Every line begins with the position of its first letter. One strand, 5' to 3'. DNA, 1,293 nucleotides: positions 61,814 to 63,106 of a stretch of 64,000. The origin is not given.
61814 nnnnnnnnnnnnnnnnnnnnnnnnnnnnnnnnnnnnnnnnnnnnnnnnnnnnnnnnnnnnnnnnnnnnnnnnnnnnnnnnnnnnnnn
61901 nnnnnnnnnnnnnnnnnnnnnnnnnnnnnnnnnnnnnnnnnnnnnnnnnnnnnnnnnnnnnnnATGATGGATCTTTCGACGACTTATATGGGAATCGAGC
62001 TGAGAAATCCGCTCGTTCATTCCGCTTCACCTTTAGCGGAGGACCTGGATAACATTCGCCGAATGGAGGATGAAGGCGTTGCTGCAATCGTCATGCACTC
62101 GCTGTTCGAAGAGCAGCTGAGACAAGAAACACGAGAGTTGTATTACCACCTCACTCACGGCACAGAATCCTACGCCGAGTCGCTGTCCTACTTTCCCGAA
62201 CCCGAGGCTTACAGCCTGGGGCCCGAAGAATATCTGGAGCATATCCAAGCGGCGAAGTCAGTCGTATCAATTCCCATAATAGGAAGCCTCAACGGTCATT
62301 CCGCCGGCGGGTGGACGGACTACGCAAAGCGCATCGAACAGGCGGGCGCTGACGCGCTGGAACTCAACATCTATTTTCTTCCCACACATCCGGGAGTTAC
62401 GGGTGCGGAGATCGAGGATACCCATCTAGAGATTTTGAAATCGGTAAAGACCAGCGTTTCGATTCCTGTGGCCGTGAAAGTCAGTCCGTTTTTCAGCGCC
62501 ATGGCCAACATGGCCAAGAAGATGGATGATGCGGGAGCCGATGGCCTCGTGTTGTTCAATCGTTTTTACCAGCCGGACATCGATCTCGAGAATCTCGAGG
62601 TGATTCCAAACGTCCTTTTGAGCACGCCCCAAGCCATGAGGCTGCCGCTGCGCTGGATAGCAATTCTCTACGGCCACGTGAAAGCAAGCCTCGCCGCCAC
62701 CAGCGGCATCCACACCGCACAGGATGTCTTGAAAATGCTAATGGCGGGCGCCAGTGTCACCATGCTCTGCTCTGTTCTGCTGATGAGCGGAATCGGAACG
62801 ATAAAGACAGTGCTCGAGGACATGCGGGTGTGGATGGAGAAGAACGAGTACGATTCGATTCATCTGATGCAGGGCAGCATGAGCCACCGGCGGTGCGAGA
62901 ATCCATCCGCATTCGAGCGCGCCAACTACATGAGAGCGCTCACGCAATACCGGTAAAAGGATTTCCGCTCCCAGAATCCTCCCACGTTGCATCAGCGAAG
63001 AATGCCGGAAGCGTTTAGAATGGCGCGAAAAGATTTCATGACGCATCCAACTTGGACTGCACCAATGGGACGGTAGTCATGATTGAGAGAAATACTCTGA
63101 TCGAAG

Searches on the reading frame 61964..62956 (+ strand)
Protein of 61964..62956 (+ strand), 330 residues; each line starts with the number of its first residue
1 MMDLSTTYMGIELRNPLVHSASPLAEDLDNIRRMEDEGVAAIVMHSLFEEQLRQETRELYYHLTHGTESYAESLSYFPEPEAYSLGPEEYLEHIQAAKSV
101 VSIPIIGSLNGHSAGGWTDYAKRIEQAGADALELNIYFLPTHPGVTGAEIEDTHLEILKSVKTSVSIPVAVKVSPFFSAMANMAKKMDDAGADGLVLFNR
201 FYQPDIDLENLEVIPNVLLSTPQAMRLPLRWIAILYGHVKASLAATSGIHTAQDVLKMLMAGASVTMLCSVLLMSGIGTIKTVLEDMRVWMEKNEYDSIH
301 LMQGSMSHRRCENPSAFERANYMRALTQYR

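Call 81: search_protein_families(library=pfam, proteins=[window:61964-62956:+], max_evalue=0.0001)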
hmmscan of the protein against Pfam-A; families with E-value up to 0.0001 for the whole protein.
window:61964-62956:+ (330 aa): 1 family
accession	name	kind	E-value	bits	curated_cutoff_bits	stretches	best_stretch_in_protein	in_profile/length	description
PF01180.27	DHO_dh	-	4.4e-18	65.9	27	1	86-288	75-288/291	Dihydroorotate dehydrogenase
